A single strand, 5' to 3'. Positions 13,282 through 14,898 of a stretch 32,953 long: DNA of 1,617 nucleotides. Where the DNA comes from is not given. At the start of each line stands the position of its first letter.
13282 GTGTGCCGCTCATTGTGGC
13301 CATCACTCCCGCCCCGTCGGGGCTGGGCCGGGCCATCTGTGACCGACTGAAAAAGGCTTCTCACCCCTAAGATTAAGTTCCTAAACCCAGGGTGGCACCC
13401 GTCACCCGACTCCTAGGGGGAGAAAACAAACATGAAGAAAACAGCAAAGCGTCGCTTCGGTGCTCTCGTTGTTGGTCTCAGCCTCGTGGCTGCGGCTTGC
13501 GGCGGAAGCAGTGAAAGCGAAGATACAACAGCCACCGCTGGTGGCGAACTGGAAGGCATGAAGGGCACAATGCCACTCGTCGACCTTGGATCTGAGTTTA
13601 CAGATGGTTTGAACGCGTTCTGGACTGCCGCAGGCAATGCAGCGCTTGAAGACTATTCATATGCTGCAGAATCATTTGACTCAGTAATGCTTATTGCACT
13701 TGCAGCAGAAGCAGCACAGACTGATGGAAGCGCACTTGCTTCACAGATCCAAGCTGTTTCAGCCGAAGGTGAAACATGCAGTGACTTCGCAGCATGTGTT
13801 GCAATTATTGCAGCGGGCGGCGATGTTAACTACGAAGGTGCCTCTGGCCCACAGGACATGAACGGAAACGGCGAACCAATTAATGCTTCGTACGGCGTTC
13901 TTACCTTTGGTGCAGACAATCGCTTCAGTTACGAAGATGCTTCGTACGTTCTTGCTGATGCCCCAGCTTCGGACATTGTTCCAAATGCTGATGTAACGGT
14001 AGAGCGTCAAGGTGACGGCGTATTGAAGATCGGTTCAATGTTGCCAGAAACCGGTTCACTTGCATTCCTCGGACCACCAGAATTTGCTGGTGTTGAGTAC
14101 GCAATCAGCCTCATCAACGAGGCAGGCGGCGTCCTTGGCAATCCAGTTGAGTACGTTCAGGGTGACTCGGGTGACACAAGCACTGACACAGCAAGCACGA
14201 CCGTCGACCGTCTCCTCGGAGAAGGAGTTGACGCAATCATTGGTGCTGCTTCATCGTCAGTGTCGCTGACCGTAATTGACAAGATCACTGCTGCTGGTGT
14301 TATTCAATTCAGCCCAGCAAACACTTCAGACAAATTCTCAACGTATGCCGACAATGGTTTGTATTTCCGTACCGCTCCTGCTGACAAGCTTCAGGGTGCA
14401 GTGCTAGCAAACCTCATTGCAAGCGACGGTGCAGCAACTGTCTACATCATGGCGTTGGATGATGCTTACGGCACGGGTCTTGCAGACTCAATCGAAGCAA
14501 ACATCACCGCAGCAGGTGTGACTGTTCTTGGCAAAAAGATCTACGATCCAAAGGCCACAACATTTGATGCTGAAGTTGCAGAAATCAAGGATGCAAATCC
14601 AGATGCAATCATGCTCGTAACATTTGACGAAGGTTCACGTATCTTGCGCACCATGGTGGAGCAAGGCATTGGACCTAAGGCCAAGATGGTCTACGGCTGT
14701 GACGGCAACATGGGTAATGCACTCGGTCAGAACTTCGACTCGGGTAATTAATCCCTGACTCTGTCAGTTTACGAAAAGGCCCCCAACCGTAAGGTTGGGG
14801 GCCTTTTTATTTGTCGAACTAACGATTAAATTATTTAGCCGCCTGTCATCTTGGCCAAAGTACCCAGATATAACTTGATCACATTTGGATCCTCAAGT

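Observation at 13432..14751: Circularly permuted Liv/HAAT-type solute-binding lipoprotein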

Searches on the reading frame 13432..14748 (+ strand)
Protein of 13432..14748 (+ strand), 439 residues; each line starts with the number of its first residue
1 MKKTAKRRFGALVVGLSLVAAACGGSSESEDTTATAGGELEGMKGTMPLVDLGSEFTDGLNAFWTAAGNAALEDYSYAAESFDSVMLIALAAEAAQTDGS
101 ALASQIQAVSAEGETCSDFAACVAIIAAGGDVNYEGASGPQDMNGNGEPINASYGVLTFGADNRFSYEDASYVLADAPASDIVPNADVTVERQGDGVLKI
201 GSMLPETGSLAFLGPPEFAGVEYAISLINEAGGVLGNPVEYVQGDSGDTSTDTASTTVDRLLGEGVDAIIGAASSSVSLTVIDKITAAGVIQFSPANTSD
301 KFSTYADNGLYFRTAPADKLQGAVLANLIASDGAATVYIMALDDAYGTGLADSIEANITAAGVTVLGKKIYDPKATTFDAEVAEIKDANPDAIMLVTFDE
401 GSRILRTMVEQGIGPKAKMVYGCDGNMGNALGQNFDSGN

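Call 3: search_protein_families(library=pfam, proteins=[window:13432-14748:+], max_evalue=1)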
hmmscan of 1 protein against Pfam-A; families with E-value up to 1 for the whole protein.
window:13432-14748:+ (439 aa): 3 families
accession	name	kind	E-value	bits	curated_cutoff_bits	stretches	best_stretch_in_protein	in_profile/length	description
PF13458.12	Peripla_BP_6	-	4.7e-39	135.5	31.7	1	198-426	2-230/343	Periplasmic binding protein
PF01094.35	ANF_receptor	-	1.6e-27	97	25.4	2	221-415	6-204/353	Receptor family ligand binding region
PF13433.12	Peripla_BP_5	-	1.2e-13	51.4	27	1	198-421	1-221/363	Periplasmic binding protein domain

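Call 4: search_protein_families(library=ncbifam, proteins=[window:13432-14748:+], max_evalue=1)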
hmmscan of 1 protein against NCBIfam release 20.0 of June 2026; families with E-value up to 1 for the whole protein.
window:13432-14748:+ (439 aa): 5 families
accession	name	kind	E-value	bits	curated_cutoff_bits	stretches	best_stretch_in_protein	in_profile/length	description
NF011933.0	PRK15404.1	subfamily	1.5e-19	70.3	477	1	198-414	27-243/370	high-affinity branched-chain amino acid ABC transporter substrate-binding protein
TIGR03669.1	urea_ABC_arch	equivalog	1.2e-13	50.8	494.8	1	199-396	2-195/375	urea ABC transporter substrate-binding protein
TIGR03407.1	urea_ABC_UrtA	exception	1.5e-08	34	492.75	1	219-417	22-220/361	urea ABC transporter substrate-binding protein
NF041614.1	FeSrepair_DnrN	equivalog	0.018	15.3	300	1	365-419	36-89/157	iron-sulfur cluster repair protein DnrN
NF045774.1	cytochro_C551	exception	0.047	13.6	118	1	6-37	2-33/110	cytochrome c551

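Call 5: search_solved_structures(query=window:13432-14748:+, max_evalue=1, show_alignments=3)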
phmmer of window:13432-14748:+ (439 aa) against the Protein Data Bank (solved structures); distinct sequences matched with E-value up to 1: 84 (the best 60 are shown).
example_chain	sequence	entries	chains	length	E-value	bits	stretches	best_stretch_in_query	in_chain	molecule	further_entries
4gnr_A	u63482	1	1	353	3.8e-17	66.2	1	197-430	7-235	ABC transporter substrate-binding protein-branched chain amino acid transport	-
4n0q_A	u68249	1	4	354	1.6e-16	64.1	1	198-413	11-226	Leu/Ile/Val-binding protein homolog 3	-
3ipc_A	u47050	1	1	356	2.2e-16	63.7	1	197-432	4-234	ABC transporter, substrate binding protein (Amino acid)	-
3ip5_A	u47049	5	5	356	1.1e-15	61.3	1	197-432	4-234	ABC transporter, substrate binding protein (Amino acid)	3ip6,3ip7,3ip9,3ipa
4mlc_A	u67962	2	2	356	1.4e-14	57.7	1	219-369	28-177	Extracellular ligand-binding receptor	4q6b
2lbp_A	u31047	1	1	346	1.8e-11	47.5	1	205-430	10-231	LEUCINE-BINDING PROTEIN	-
8z0g_A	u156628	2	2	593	2.5e-11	47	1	206-408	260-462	Leu/Ile/Val-binding protein,Leu/Ile/Val-binding protein,mNeonGreen | NeIle,Leu/Ile/Val-binding protein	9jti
1usg_A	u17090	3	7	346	4.2e-11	46.3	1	205-430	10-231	LEUCINE-SPECIFIC BINDING PROTEIN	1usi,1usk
1z15_A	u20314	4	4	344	5.4e-11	45.9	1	205-409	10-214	Leu/Ile/Val-binding protein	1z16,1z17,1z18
2liv_A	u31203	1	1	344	1.9e-10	44.1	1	205-409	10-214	LEUCINE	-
3hut_A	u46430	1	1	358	8.9e-10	41.9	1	198-413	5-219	putative branched-chain amino acid ABC transporter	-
8q52_A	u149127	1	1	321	1.3e-08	38.1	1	204-421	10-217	Leucine-specific-binding protein,Chemotaxis protein CheY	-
7ylt_B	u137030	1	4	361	6.8e-08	35.7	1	198-399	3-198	Putative ABC transporter, substrate-binding protein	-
3td9_A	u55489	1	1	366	7.3e-08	35.6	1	197-398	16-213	Branched chain amino acid ABC transporter, periplasmic amino acid-binding protein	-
4dqd_A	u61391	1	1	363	2.7e-07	33.7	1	197-398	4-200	Extracellular ligand-binding receptor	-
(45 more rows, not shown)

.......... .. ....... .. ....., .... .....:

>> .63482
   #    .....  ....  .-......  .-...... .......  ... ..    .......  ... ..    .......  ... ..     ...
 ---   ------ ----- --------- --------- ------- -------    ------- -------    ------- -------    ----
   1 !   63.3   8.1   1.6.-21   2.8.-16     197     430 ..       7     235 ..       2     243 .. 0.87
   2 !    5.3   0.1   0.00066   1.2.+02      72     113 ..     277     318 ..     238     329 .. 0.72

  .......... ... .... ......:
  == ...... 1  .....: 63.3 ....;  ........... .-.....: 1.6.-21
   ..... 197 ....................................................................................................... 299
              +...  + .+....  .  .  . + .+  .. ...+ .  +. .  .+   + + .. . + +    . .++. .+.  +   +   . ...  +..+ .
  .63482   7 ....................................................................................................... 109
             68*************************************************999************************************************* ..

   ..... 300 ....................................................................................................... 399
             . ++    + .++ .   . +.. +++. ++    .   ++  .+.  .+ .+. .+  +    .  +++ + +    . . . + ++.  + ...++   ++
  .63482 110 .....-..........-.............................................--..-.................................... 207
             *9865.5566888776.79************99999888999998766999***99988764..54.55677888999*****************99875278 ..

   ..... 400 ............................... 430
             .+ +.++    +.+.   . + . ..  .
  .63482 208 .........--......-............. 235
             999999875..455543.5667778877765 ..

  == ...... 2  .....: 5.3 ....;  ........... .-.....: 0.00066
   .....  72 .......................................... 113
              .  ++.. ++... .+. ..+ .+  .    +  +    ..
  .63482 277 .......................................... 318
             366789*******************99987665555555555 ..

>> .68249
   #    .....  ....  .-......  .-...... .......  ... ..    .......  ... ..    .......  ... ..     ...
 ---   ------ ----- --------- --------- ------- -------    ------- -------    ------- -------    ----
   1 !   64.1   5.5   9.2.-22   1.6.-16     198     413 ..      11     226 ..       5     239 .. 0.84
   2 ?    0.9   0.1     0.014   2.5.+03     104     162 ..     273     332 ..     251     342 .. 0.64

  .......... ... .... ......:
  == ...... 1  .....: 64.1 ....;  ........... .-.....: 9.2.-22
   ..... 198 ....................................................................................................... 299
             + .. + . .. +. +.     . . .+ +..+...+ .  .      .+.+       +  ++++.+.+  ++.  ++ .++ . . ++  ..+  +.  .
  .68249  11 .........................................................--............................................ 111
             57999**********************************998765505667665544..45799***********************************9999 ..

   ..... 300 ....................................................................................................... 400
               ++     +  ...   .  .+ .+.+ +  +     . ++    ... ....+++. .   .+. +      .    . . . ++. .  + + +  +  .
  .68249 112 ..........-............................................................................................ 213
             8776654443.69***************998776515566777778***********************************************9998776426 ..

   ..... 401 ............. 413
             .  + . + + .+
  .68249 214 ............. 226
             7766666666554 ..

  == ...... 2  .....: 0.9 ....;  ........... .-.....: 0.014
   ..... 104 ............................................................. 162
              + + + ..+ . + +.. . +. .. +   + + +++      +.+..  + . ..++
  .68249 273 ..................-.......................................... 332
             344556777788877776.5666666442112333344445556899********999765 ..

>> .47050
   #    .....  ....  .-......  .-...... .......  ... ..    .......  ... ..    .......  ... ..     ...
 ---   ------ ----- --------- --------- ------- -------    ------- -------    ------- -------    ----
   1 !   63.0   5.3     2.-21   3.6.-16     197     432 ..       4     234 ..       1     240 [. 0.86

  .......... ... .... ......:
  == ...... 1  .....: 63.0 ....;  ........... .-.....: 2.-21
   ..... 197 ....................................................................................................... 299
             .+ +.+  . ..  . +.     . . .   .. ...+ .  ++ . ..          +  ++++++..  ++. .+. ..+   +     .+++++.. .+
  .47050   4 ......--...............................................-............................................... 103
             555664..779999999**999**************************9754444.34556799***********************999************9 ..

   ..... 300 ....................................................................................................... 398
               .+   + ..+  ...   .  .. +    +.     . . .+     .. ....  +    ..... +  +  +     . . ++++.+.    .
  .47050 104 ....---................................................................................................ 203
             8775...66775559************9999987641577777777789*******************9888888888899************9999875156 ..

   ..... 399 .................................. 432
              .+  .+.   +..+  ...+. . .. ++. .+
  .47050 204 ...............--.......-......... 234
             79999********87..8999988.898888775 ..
